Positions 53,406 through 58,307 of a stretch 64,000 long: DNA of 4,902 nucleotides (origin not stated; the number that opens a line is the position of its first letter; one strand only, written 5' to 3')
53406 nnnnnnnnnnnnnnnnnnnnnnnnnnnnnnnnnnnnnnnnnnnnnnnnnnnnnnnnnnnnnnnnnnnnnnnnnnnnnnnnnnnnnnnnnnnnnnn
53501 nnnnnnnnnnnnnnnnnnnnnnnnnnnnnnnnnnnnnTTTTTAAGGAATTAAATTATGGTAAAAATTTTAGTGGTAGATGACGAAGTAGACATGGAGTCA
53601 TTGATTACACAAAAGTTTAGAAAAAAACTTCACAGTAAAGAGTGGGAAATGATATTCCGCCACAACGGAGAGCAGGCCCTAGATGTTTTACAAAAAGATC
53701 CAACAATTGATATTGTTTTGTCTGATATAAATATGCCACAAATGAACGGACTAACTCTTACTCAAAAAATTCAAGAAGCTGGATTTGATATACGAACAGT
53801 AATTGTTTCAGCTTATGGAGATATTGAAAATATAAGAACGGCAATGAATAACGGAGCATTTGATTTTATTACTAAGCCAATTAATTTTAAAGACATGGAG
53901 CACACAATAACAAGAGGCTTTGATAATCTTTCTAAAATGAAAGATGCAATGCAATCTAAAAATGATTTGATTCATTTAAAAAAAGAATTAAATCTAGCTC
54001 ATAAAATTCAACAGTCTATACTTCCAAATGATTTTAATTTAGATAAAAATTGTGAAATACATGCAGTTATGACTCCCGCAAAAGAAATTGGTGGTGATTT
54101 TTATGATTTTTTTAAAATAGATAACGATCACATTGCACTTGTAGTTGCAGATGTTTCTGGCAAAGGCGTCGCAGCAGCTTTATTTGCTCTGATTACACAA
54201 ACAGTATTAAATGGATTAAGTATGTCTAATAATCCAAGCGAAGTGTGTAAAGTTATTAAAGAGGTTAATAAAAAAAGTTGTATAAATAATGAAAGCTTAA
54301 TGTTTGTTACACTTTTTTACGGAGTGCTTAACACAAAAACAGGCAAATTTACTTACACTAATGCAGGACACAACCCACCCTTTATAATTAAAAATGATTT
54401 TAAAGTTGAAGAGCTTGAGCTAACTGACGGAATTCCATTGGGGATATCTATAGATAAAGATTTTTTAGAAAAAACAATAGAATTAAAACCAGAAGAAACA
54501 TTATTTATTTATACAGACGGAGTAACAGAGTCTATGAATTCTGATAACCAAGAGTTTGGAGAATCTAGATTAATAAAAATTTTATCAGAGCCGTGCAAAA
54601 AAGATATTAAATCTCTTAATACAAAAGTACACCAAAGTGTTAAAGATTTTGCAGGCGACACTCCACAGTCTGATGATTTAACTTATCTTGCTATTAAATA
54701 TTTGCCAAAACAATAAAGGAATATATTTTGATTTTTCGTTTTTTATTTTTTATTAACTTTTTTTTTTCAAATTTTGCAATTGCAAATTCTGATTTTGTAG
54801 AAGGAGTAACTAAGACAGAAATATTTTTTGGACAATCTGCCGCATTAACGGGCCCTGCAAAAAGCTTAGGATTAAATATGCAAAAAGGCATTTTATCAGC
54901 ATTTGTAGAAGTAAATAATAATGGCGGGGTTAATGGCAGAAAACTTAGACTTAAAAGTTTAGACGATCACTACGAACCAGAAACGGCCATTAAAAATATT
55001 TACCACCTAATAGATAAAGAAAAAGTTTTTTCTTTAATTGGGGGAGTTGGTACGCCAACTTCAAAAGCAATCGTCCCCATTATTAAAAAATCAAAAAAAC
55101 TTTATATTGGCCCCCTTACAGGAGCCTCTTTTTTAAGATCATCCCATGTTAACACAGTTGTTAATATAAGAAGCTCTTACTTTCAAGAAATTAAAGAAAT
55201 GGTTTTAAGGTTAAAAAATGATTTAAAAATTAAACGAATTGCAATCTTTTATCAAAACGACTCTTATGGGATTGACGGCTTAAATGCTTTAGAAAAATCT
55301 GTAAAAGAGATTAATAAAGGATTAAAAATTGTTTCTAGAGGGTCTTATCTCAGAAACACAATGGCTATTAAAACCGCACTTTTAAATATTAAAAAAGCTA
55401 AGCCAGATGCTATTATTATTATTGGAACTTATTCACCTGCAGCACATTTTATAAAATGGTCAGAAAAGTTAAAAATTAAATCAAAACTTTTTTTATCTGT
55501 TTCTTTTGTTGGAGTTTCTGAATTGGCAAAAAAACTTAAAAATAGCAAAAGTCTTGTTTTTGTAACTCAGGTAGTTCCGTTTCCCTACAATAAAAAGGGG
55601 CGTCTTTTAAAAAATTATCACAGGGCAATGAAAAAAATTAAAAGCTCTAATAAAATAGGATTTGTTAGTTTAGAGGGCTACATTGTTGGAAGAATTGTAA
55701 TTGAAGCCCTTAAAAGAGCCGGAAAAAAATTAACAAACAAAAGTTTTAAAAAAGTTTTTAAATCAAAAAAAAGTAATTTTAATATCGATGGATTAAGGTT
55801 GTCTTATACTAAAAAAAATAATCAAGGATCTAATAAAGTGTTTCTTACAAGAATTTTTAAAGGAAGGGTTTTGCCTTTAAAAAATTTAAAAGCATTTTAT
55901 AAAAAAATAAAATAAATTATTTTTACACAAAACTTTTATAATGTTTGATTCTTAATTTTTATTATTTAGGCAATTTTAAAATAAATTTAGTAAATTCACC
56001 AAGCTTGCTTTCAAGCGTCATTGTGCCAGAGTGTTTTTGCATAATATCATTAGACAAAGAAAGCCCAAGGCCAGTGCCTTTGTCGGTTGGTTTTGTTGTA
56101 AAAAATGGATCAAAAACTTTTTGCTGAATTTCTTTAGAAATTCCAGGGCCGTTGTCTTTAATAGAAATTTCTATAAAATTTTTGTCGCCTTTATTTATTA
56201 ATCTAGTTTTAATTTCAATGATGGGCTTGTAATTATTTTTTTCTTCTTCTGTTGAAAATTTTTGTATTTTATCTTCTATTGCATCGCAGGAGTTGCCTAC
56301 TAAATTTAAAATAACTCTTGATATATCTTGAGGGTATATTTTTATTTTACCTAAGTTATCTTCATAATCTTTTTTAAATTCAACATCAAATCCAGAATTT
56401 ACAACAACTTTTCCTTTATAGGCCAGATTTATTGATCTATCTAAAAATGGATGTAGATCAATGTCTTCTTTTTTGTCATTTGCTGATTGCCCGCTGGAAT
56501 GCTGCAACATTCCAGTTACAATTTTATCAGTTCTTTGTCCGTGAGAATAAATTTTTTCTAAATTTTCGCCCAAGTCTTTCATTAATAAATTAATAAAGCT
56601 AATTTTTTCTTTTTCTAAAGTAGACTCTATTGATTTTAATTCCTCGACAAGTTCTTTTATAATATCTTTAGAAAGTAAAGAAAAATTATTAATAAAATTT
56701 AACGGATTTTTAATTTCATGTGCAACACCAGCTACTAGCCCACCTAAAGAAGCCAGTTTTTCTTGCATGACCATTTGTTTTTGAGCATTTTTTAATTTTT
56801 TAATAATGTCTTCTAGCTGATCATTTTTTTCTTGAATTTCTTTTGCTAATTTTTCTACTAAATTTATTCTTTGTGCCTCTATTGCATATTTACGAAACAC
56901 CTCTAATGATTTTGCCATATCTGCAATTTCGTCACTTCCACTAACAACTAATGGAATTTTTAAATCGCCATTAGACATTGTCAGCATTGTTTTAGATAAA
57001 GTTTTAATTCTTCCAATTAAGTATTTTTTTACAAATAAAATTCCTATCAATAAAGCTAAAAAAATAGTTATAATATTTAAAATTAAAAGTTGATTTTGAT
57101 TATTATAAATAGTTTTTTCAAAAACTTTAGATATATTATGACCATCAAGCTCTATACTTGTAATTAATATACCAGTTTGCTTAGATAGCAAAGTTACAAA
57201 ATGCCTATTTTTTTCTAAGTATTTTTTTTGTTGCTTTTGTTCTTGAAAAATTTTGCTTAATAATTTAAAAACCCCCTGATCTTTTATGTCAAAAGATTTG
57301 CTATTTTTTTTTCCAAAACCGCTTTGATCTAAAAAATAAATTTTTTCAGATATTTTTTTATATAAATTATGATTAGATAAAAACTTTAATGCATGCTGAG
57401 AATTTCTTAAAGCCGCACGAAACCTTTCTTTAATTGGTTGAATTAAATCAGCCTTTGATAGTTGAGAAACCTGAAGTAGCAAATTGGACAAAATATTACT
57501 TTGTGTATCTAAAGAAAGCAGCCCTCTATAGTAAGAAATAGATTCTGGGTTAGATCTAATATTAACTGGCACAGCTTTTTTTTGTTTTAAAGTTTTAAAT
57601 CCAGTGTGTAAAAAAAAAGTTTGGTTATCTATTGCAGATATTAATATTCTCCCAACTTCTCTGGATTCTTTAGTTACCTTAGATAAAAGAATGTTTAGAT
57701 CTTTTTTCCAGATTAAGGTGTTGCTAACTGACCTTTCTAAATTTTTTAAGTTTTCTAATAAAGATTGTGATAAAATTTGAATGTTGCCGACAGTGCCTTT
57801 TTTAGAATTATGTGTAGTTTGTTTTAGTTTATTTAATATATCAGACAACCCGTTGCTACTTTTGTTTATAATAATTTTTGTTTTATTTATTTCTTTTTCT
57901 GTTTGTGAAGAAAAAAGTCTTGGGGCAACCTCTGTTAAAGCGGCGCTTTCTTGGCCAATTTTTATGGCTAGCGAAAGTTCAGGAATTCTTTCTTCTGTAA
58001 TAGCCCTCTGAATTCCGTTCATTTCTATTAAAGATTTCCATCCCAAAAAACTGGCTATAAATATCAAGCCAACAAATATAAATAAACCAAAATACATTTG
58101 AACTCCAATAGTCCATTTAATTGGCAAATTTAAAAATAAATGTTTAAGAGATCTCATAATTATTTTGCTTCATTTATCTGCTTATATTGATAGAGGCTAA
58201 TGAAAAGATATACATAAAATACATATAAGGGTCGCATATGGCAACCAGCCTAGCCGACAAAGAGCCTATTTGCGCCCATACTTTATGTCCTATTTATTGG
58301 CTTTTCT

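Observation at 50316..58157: Sigma-less partner-switching module (STAS / RsbW-like kinase / receiver-PP2C) built around an ammonium transporter, next to GSII; no glnK in the window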

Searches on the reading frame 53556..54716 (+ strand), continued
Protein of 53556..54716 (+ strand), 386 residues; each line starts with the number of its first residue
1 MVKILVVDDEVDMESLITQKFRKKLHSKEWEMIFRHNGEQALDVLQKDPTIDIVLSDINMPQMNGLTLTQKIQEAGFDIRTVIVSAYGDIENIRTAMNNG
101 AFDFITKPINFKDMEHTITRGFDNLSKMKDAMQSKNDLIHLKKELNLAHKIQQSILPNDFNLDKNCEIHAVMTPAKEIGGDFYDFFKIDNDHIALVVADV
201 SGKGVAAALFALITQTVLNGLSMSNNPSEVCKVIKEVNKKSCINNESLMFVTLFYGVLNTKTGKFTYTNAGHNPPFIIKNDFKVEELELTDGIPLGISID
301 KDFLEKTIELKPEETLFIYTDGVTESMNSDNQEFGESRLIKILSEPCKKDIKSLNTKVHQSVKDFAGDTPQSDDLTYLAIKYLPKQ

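Call 58: find_encoding_contigs(protein=P0115, flank=9000, max_places=1)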
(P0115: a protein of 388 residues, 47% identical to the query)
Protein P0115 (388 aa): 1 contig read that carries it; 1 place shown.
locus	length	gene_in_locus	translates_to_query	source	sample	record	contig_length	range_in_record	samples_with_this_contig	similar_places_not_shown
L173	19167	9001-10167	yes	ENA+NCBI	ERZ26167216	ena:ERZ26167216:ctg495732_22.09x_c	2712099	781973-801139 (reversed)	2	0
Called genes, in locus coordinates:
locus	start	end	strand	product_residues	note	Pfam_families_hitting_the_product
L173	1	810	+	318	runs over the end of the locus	PF02737:3HCDH_N, PF03446:NAD_binding_2 (weak), PF00725:3HCDH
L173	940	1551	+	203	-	-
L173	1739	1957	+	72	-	-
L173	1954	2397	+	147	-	-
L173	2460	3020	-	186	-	-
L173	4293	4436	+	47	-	-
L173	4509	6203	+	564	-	PF03176:MMPL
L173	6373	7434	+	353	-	PF09995:MPAB_Lcp_cat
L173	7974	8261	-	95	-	-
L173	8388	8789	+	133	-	PF01740:STAS, PF13466:STAS_2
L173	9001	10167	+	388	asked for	PF00072:Response_reg, PF07228:SpoIIE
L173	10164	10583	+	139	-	PF13581:HATPase_c_2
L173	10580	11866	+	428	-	PF13433:Peripla_BP_5 (weak), PF13458:Peripla_BP_6, PF01094:ANF_receptor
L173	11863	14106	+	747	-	PF21689:TorS_sensor_domain (faint), PF00672:HAMP, PF00512:HisKA, PF02518:HATPase_c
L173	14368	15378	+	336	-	PF13384:HTH_23 (faint), PF13936:HTH_38, PF00665:rve (weak)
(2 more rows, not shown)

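Call 59: find_encoding_contigs(protein=P0044, flank=9000, max_places=1)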
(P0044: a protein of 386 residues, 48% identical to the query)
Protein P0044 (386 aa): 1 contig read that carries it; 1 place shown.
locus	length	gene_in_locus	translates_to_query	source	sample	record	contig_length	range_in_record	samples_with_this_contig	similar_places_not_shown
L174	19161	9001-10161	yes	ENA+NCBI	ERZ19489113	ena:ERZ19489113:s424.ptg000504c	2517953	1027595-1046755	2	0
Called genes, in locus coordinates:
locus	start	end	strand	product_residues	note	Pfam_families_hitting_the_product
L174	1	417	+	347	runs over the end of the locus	PF07584:BatA (weak), PF00092:VWA, PF13519:VWA_2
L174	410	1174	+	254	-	PF13424:TPR_12 (weak), PF13414:TPR_11, PF13432:TPR_16 (weak), PF13424:TPR_12, PF13432:TPR_16 (weak), PF00515:TPR_1, PF07719:TPR_2 (weak), PF13181:TPR_8 (weak), +5 more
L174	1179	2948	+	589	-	PF13584:BatD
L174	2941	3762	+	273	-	PF13432:TPR_16 (weak), PF13414:TPR_11 (weak), PF00515:TPR_1 (weak)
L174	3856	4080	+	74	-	-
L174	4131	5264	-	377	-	PF04909:Amidohydro_2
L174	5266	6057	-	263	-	PF03328:HpcH_HpaI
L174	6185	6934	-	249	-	-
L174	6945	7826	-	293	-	PF00248:Aldo_ket_red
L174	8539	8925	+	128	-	PF01740:STAS, PF13466:STAS_2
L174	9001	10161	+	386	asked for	PF00072:Response_reg, PF07228:SpoIIE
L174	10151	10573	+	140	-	PF13581:HATPase_c_2, PF02518:HATPase_c (faint)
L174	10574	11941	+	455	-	PF13433:Peripla_BP_5, PF13458:Peripla_BP_6, PF01094:ANF_receptor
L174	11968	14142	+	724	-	PF00672:HAMP, PF00512:HisKA, PF02518:HATPase_c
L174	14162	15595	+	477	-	PF04174:CP_ATPgrasp_1, PF14403:CP_ATPgrasp_2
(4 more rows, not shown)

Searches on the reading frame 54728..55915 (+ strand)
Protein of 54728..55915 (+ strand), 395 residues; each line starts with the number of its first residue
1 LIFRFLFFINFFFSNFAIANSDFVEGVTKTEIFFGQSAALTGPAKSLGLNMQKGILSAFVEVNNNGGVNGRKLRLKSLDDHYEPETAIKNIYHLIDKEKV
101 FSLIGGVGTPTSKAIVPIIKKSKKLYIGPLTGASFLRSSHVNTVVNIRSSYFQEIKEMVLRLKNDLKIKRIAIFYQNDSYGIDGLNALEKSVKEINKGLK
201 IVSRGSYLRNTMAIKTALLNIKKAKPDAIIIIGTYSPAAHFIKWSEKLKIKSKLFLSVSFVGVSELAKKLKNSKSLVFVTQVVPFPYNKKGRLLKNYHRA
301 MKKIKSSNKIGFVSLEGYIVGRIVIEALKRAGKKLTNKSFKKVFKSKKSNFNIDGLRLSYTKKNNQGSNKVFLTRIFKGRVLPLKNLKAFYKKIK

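Call 3: search_protein_families(library=pfam, proteins=[window:54728-55915:+], max_evalue=0.01)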
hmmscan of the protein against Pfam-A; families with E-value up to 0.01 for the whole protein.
window:54728-55915:+ (395 aa): 3 families
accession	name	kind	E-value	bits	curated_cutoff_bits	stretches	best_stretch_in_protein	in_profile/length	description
PF13458.12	Peripla_BP_6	-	4.1e-45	155.4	31.7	1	32-378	2-341/343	Periplasmic binding protein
PF01094.35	ANF_receptor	-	2.8e-14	53.4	25.4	1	56-286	7-240/353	Receptor family ligand binding region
PF13433.12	Peripla_BP_5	-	1.5e-08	34.6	27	1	40-338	9-301/363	Periplasmic binding protein domain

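Call 4: search_protein_families(library=ncbifam, proteins=[window:54728-55915:+], max_evalue=0.01)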
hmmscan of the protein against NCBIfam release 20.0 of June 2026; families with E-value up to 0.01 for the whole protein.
window:54728-55915:+ (395 aa): 3 families
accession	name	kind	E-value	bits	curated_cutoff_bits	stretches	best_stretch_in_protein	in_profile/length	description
NF011933.0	PRK15404.1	subfamily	1.2e-11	44.3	477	1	28-352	23-338/370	high-affinity branched-chain amino acid ABC transporter substrate-binding protein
TIGR03407.1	urea_ABC_UrtA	exception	8.3e-07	28.2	492.75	1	56-130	25-99/361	urea ABC transporter substrate-binding protein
TIGR03669.1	urea_ABC_arch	equivalog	1.9e-06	27.1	494.8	1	48-127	17-96/375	urea ABC transporter substrate-binding protein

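Call 40: search_solved_structures(query=window:54728-55915:+, max_evalue=0.00001)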
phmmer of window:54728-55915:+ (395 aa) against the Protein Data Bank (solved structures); distinct sequences matched with E-value up to 0.00001: 20.
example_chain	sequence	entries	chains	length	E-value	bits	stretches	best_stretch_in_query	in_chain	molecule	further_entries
4kv7_A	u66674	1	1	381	1.9e-56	194.9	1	32-372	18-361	Probable leucine/isoleucine/valine-binding protein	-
3lop_A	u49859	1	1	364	3.3e-30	108.6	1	32-373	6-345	Substrate binding periplasmic protein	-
4q6w_A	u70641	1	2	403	8.4e-20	74.4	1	30-251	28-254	Putative leu/ile/val-binding protein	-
4mpt_A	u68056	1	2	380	1.3e-19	73.8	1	32-251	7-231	Putative leu/ile/val-binding protein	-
4m88_A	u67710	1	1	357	5.5e-19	71.7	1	30-372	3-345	Extracellular ligand-binding receptor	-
7ylt_B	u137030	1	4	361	1.3e-17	67.2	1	35-238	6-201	Putative ABC transporter, substrate-binding protein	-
4obb_A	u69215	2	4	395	1.7e-10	43.8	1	29-250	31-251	Amino acid/amide ABC transporter substrate-binding protein, HAAT family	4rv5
4nqr_A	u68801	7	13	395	1.7e-10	43.8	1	29-250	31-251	Amino acid/amide ABC transporter substrate-binding protein, HAAT family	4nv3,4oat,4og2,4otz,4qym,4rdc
4n0q_A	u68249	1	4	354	1.8e-09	40.4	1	31-198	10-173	Leu/Ile/Val-binding protein homolog 3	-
4mlc_A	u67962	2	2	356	2.1e-08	36.9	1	41-216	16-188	Extracellular ligand-binding receptor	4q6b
4gnr_A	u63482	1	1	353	3.3e-08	36.3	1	36-263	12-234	ABC transporter substrate-binding protein-branched chain amino acid transport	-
3sg0_A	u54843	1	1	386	4.6e-08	35.8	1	19-239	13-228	Extracellular ligand-binding receptor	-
3uk0_A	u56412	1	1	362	1.3e-07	34.4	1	30-239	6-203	Extracellular ligand-binding receptor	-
3td9_A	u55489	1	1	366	1.7e-07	34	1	40-352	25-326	Branched chain amino acid ABC transporter, periplasmic amino acid-binding protein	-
3tx6_A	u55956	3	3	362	2e-07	33.7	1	30-239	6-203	Putative branched-chain amino acid transport system substrate-binding protein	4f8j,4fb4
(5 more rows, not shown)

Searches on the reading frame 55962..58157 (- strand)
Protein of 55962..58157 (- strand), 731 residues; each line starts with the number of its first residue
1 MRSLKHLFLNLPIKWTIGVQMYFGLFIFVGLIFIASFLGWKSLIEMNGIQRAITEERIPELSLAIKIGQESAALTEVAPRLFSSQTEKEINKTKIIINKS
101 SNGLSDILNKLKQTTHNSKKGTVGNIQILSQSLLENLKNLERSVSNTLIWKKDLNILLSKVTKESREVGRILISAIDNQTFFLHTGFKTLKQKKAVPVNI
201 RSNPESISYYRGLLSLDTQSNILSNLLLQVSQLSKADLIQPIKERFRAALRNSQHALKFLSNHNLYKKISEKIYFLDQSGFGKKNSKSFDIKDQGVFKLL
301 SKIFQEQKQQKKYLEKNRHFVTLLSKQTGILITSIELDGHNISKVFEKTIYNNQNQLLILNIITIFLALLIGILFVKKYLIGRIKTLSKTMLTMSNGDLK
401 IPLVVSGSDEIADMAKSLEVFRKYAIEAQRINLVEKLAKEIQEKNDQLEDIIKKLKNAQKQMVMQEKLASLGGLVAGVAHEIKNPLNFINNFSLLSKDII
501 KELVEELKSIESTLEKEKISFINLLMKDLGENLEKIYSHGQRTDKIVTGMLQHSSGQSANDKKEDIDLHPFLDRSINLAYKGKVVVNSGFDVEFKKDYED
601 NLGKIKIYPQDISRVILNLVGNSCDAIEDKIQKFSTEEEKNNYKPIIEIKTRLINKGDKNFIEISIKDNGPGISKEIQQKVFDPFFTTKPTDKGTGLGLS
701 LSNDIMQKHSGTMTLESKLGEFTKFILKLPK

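Call 3: search_protein_families(library=pfam, proteins=[window:55962-58157:-], max_evalue=0.01)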
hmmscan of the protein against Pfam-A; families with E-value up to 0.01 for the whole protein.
window:55962-58157:- (731 aa): 4 families
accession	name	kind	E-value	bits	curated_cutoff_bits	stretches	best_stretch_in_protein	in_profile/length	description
PF02518.31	HATPase_c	-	1.5e-20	74.1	26.4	1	610-730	4-108/111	Histidine kinase-, DNA gyrase B-, and HSP90-like ATPase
PF00672.30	HAMP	-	1.1e-07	32.5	25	1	378-422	4-48/53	HAMP domain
PF00512.31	HisKA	-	1.1e-06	29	26.9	1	472-555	3-62/66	His Kinase A (phospho-acceptor) domain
PF14501.12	HATPase_c_5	-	0.00056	20.2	22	1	608-726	2-99/102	GHKL domain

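Call 4: search_protein_families(library=ncbifam, proteins=[window:55962-58157:-], max_evalue=0.01)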
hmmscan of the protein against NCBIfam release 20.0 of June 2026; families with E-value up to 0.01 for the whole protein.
window:55962-58157:- (731 aa): 67 families (the best 25 are shown)
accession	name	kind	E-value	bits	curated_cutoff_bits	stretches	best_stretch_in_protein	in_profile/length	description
NF008468.0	PRK11360.1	equivalog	3.5e-41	141.3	646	1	454-730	379-607/616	two-component system sensor histidine kinase AtoS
TIGR02956.1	TMAO_torS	equivalog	1.1e-35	123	676.5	3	293-454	269-431/967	TMAO reductase system sensor histidine kinase/response regulator TorS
NF038348.1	T2SS_HK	subfamily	8e-33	113.7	450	1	441-730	298-572/574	histidine kinase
NF047466.1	hybrid_RR_LvrB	exception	5.6e-31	108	500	1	431-730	110-375/377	hybrid histidine kinase/response regulator LvrB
NF007688.0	PRK10364.1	equivalog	5.6e-27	94.6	479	2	592-730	332-450/460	two-component system sensor histidine kinase ZraS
NF052573.1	HisKinEspAMyxo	equivalog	5.8e-27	94.1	1400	1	454-728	367-608/755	serine histidine kinase EspA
NF052574.1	HisKinEspCMyxo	equivalog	1.2e-24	86.5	1200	1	455-730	401-636/785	serine histidine kinase EspC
NF010411.0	PRK13837.1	equivalog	1.6e-24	86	647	1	531-730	487-674/828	two-component system VirA-like sensor kinase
NF047497.1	HK_LIC_12097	equivalog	4.2e-24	84.9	500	1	445-730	125-365/367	LIC_12097 family sensor histidine kinase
NF046020.1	HisKinCckABruc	equivalog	2.8e-23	81.8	1000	1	588-731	567-707/868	cell cycle histidine kinase CckA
NF047794.1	HisKinPtgB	equivalog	3.7e-23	81.7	1000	1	342-728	322-652/656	two-component system sensor histidine kinase PgtB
NF046026.1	HisKinCckACaul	equivalog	7.6e-23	80.5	1000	1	533-730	341-531/678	cell cycle histidine kinase CckA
NF010076.0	PRK13557.1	subfamily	2.5e-22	79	631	1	453-730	145-393/540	histidine kinase famiy protein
NF008293.1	PRK11073.1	equivalog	2.1e-21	76.5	240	1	567-730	198-346/349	nitrogen regulation protein NR(II)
NF047496.1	HK_LIC11548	equivalog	7e-21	74.6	750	1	589-730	452-588/589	LIC_11548 family sensor histidine kinase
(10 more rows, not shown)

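Call 41: search_solved_structures(query=window:55962-58157:-, max_evalue=0.001)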
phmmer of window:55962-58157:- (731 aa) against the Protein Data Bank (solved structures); distinct sequences matched with E-value up to 0.001: 40.
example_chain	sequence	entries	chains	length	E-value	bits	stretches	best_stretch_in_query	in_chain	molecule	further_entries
8vc9_A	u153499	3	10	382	8.3e-26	93.9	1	610-730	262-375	Leptospira virulence regulator B (LvrB) | histidine kinase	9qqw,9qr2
9qjg_A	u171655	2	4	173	7.7e-22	80.8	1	610-730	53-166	histidine kinase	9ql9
9jfj_A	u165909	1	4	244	7.6e-17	64.3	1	661-730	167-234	Sensor histidine kinase ZraS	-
5idj_A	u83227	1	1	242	3e-14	55.7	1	590-730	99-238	Histidine kinase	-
3a0r_A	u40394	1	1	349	8.7e-14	54.1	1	450-731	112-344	Sensor protein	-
5idm_A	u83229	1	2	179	2.9e-13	52.4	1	591-730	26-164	Cell cycle histidine kinase CckA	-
9p6i_A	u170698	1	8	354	4.4e-13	51.8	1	662-730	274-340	histidine kinase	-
4gcz_A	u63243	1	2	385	5.2e-11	45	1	660-729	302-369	Blue-light photoreceptor, Sensor protein fixL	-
8a7f_A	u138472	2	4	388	5.3e-11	44.9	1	660-729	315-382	Putative Sensory box protein,Sensor protein FixL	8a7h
8a3u_A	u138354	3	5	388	5.4e-11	44.9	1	660-729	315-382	Putative Sensory box protein,Sensor protein FixL | Putative Sensory box protein,Putative Sensory box protein,Sensor protein FixL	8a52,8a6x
6paj_A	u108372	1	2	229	7.9e-11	44.4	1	664-731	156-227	Sensor protein SrrB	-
9qq6_A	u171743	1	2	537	2.2e-09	39.6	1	656-730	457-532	histidine kinase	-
1r62_A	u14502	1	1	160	3.5e-09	38.9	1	591-730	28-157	Nitrogen regulation protein NR(II)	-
3a0t_A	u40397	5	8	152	4.8e-09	38.5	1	660-731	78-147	Sensor protein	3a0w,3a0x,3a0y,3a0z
3d36_A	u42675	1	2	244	6.7e-09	38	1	658-730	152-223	Sporulation kinase B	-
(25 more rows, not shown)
